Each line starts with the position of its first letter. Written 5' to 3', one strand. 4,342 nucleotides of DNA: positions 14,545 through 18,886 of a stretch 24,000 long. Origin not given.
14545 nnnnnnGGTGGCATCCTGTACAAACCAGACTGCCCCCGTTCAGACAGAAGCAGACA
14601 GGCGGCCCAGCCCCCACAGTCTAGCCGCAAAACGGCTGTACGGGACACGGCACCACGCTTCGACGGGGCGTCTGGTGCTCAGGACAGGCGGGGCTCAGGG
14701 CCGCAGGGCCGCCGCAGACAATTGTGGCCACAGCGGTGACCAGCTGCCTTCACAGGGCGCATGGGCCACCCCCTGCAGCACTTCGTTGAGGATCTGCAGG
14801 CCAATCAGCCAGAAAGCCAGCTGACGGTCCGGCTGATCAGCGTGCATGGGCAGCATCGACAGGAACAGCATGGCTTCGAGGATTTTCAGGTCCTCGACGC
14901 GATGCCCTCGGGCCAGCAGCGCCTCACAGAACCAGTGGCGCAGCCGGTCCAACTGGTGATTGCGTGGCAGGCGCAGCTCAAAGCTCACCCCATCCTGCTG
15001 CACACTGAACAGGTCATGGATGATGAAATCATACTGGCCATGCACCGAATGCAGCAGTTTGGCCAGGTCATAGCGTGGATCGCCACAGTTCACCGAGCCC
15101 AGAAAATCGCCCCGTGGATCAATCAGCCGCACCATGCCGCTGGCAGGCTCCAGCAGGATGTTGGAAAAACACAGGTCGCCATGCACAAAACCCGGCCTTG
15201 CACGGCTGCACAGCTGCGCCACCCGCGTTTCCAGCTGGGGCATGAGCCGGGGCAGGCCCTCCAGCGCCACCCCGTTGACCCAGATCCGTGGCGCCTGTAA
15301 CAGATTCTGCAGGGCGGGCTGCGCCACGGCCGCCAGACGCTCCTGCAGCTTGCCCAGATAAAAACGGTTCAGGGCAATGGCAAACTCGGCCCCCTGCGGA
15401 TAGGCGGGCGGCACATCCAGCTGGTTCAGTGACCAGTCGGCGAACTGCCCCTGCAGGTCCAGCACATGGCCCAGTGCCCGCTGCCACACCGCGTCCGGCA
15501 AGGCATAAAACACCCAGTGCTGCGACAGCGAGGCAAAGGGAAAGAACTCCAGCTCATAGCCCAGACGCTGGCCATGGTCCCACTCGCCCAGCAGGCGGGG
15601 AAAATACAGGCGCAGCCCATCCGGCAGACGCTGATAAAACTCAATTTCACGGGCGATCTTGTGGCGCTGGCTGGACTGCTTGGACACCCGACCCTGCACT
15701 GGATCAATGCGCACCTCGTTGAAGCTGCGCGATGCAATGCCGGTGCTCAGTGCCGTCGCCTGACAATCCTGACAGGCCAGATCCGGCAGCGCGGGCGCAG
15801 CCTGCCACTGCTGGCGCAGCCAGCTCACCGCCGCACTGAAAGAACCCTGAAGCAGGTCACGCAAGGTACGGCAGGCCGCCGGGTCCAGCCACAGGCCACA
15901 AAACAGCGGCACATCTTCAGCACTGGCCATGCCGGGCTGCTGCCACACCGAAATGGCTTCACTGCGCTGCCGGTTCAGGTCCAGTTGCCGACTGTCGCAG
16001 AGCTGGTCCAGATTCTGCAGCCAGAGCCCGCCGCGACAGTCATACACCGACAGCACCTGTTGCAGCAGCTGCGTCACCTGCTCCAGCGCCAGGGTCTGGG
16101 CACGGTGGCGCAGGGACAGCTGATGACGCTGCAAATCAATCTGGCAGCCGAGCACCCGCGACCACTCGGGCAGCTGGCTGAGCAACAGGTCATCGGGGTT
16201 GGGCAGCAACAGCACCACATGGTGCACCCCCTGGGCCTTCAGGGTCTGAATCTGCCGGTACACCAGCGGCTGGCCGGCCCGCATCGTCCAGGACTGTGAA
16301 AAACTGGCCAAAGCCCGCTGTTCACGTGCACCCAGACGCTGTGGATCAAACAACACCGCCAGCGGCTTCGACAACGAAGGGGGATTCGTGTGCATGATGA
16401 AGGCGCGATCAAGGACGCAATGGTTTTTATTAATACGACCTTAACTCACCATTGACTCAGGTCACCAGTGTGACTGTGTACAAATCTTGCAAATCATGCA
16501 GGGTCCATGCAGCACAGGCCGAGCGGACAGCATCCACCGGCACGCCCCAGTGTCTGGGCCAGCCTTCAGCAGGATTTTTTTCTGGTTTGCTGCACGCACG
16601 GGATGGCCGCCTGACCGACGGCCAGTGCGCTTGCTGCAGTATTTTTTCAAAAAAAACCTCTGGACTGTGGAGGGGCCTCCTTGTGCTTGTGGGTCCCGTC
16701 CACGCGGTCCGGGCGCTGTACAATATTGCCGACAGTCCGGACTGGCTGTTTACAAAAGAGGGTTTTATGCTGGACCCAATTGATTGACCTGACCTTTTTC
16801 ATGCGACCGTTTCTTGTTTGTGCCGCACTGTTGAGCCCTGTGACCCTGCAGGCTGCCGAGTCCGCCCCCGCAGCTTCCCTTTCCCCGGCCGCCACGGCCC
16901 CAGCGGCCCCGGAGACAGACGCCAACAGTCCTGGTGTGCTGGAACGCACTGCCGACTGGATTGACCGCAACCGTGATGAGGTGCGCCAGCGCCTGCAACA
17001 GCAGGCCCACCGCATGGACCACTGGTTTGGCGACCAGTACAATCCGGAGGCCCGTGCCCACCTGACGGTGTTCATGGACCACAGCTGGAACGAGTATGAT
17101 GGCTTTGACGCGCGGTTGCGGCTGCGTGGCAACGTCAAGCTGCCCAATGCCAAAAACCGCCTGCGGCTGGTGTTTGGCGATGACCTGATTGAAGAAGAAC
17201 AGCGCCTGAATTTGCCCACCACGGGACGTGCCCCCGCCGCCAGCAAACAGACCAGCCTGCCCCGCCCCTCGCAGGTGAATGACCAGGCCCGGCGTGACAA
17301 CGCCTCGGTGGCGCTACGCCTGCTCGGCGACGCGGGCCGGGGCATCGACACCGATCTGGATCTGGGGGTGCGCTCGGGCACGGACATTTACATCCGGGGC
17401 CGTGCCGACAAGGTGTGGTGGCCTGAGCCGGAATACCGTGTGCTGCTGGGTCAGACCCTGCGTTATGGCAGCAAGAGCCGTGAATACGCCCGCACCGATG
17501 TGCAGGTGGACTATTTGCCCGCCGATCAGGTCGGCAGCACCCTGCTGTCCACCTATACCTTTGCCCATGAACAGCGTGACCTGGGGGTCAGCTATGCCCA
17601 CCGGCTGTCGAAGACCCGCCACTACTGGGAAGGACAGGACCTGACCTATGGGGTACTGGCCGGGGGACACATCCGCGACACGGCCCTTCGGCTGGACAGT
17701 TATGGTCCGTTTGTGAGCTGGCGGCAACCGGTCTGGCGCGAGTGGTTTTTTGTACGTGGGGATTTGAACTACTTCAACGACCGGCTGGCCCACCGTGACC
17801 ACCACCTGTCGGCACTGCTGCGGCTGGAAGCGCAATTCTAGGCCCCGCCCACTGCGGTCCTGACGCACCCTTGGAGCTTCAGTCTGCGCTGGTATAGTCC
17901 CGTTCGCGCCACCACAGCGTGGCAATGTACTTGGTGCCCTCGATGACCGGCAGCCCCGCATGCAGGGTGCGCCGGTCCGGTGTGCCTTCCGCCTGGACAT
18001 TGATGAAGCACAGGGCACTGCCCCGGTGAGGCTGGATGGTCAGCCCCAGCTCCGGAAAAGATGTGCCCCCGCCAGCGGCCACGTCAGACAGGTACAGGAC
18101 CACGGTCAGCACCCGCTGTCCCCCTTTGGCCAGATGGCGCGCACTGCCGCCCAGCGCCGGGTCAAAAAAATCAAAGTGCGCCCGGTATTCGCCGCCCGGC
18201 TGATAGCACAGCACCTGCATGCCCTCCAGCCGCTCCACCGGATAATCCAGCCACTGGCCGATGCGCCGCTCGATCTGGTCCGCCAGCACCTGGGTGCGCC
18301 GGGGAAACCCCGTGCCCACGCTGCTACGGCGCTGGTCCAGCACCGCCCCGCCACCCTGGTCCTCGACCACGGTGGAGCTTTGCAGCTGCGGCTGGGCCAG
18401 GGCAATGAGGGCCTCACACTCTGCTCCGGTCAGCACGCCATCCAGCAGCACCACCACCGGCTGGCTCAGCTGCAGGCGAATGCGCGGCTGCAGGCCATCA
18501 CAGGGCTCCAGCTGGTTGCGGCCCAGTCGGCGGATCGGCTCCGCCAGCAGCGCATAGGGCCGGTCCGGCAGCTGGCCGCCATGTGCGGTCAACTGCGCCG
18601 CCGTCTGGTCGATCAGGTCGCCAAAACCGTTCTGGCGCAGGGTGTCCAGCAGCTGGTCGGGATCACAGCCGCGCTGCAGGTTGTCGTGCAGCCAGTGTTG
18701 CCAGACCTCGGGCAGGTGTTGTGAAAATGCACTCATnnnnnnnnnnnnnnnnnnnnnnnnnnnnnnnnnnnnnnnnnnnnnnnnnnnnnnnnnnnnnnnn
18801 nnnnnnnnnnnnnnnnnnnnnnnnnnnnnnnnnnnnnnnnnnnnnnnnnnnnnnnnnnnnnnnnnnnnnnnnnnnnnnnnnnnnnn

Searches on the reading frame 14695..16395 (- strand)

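Call 9: search_protein_families(library=pfam, proteins=[window:14695-16395:-])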
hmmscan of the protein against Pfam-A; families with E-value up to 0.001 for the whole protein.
window:14695-16395:- (566 aa): 1 family
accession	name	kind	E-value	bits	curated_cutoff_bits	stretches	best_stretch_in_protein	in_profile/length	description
PF01636.29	APH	-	2.4e-08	34.5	23.2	1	243-450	33-212/239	Phosphotransferase enzyme family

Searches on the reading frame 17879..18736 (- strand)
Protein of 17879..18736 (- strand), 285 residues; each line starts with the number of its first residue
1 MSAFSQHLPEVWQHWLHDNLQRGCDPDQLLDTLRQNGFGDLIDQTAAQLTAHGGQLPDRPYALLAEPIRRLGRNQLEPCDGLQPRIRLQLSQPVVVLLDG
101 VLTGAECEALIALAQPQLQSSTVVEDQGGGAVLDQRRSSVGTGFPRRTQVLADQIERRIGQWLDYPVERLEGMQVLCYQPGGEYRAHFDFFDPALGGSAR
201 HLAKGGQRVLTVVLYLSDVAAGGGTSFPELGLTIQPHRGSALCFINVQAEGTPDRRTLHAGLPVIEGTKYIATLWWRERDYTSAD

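Call 9: search_protein_families(library=pfam, proteins=[window:17879-18736:-])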
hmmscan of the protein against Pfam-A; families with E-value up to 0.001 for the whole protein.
window:17879-18736:- (285 aa): 1 family
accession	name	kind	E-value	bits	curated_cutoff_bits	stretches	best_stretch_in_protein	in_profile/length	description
PF13640.12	2OG-FeII_Oxy_3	-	4.5e-14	53.6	27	1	173-277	1-98/98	2OG-Fe(II) oxygenase superfamily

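Call 10: find_encoding_contigs(protein=window:17879-18736:-, flank=3000, max_places=10)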
Protein window:17879-18736:- (285 aa): 23 contigs read that carry it; 10 places shown.
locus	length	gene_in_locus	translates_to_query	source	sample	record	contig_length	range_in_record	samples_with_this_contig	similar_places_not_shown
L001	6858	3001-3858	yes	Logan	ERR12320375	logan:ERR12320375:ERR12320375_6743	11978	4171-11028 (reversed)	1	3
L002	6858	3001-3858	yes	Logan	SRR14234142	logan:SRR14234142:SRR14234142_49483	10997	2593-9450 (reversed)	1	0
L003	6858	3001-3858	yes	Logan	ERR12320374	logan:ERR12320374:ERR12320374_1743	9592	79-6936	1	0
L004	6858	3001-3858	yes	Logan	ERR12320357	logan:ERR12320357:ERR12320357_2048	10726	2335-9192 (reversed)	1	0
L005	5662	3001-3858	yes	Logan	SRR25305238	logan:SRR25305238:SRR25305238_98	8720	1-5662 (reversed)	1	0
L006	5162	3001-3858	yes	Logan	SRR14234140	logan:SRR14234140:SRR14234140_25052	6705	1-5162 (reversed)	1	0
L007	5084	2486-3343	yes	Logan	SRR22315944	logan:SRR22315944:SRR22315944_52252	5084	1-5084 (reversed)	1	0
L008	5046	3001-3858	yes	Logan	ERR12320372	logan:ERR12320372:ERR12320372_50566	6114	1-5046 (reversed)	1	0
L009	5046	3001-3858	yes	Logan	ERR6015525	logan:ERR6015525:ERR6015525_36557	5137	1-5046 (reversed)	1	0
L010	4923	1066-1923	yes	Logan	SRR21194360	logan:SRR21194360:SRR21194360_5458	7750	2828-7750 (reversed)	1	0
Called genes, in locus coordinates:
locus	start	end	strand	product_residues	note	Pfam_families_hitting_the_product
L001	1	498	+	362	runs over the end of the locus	PF03739:LptF_LptG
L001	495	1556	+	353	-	PF03739:LptF_LptG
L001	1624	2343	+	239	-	PF00481:PP2C (weak), PF13672:PP2C_2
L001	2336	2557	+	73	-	-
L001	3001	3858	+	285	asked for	PF13640:2OG-FeII_Oxy_3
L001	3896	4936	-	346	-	-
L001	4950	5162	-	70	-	-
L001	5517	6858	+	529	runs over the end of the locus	PF01636:APH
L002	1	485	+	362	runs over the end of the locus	PF03739:LptF_LptG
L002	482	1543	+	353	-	PF03739:LptF_LptG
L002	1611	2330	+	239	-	PF00481:PP2C (weak), PF13672:PP2C_2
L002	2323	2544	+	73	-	-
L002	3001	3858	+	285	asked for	PF13640:2OG-FeII_Oxy_3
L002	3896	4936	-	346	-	-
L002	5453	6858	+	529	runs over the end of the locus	PF01636:APH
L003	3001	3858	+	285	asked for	PF13640:2OG-FeII_Oxy_3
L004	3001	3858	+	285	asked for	PF13640:2OG-FeII_Oxy_3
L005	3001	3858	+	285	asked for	PF13640:2OG-FeII_Oxy_3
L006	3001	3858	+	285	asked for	PF13640:2OG-FeII_Oxy_3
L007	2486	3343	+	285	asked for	PF13640:2OG-FeII_Oxy_3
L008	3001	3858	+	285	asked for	PF13640:2OG-FeII_Oxy_3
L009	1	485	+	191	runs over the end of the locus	?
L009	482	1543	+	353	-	PF03739:LptF_LptG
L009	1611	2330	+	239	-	PF00481:PP2C (weak), PF13672:PP2C_2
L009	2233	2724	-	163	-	-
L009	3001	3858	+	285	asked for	PF13640:2OG-FeII_Oxy_3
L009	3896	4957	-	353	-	-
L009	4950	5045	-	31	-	?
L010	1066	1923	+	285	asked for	PF13640:2OG-FeII_Oxy_3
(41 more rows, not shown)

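Call 11: find_homologous_proteins(query=window:17879-18736:-)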
Query window:17879-18736:- (285 aa): 155 proteins with E <= 0.001 among 2945 candidates; the best 120 are listed.
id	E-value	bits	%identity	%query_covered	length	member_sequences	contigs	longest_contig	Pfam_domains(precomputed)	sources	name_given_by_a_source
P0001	5.7e-191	651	100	100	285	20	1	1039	PF13640.13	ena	-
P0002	4.5e-119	415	67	96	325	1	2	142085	PF13640.13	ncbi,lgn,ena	-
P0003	6.7e-116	405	67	98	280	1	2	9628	PF13640.13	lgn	-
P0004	1.6e-83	298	52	96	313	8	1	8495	PF13640.13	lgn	-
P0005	2.3e-74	268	48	98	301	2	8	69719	PF13640.13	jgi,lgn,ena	jgi:prolyl 4-hydroxylase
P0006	7.9e-73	263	47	96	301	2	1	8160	PF13640.13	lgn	-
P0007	8.9e-72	260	48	96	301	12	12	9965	PF13640.13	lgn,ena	-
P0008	9.0e-70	253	50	99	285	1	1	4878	PF13640.13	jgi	jgi:prolyl 4-hydroxylase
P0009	1.9e-69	252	49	97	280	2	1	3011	PF13640.13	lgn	-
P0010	2.0e-69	252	47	97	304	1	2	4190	PF13640.13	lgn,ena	-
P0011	4.0e-69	251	49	99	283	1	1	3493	PF13640.13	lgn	-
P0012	8.5e-69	250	48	98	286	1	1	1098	PF13640.13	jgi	jgi:prolyl 4-hydroxylase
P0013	9.8e-69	250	46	99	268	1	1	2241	PF13640.13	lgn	-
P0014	1.3e-68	250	49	98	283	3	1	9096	PF13640.13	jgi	jgi:prolyl 4-hydroxylase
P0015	1.7e-68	249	47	97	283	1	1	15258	PF13640.13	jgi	jgi:prolyl 4-hydroxylase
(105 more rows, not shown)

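Call 13: find_encoding_contigs(protein=P0002, flank=4000, max_places=3)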
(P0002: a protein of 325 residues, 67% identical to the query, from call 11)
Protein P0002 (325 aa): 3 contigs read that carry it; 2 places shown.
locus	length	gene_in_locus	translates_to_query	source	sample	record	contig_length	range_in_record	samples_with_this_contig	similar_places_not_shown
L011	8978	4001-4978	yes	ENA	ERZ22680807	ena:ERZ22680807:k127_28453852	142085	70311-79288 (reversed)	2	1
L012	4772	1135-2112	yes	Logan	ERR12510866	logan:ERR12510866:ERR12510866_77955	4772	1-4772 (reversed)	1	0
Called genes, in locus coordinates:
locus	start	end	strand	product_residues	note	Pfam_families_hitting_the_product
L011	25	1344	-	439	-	PF08378:NERD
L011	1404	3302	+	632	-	PF02518:HATPase_c (weak), PF13589:HATPase_c_3, PF00183:HSP90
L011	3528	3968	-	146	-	-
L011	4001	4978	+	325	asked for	PF13640:2OG-FeII_Oxy_3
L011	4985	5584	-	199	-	PF05175:MTS, PF06325:PrmA, PF08242:Methyltransf_12 (faint), PF13649:Methyltransf_25 (weak), PF13847:Methyltransf_31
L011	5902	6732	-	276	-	PF03372:Exo_endo_phos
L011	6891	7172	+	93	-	-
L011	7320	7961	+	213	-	PF00156:Pribosyltran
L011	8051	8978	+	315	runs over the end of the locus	PF02951:GSH-S_N, PF02955:GSH-S_ATP, PF14398:ATPgrasp_YheCD (faint), PF08443:RimK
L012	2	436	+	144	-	?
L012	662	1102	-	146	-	-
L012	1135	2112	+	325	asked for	PF13640:2OG-FeII_Oxy_3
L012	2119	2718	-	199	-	PF05175:MTS, PF06325:PrmA, PF08242:Methyltransf_12 (faint), PF13649:Methyltransf_25 (weak), PF13847:Methyltransf_31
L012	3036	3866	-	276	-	PF03372:Exo_endo_phos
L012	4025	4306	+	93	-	-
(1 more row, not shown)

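Call 14: find_encoding_contigs(protein=P0003, flank=4000, max_places=3)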
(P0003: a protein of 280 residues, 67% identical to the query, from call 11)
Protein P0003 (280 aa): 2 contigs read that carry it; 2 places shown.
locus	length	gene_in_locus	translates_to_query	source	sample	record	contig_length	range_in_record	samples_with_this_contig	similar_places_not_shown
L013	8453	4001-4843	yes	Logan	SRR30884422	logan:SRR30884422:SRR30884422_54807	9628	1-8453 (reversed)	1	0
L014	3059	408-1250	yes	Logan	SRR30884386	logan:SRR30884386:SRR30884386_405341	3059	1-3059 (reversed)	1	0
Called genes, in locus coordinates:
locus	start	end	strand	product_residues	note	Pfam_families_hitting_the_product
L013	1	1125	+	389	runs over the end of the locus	PF03739:LptF_LptG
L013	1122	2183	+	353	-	PF03739:LptF_LptG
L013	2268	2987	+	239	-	PF00481:PP2C (weak), PF13672:PP2C_2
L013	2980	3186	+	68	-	-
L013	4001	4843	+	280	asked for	PF13640:2OG-FeII_Oxy_3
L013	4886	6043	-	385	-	-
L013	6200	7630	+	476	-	PF01425:Amidase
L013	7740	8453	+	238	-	?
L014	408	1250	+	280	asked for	PF13640:2OG-FeII_Oxy_3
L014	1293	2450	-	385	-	-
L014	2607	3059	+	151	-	?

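Call 15: find_encoding_contigs(protein=P0004, flank=4000, max_places=3)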
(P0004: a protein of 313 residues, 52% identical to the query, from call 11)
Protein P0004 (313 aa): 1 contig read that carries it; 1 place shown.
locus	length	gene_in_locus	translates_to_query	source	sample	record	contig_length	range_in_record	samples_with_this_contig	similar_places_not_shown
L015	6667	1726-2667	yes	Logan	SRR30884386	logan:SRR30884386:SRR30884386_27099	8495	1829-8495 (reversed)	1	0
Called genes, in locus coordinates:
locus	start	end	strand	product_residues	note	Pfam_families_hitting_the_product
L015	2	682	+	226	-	?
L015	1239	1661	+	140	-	PF13328:HD_4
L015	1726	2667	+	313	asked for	PF13640:2OG-FeII_Oxy_3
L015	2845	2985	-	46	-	-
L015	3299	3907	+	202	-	PF13511:DUF4124 (faint)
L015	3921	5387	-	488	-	-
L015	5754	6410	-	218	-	-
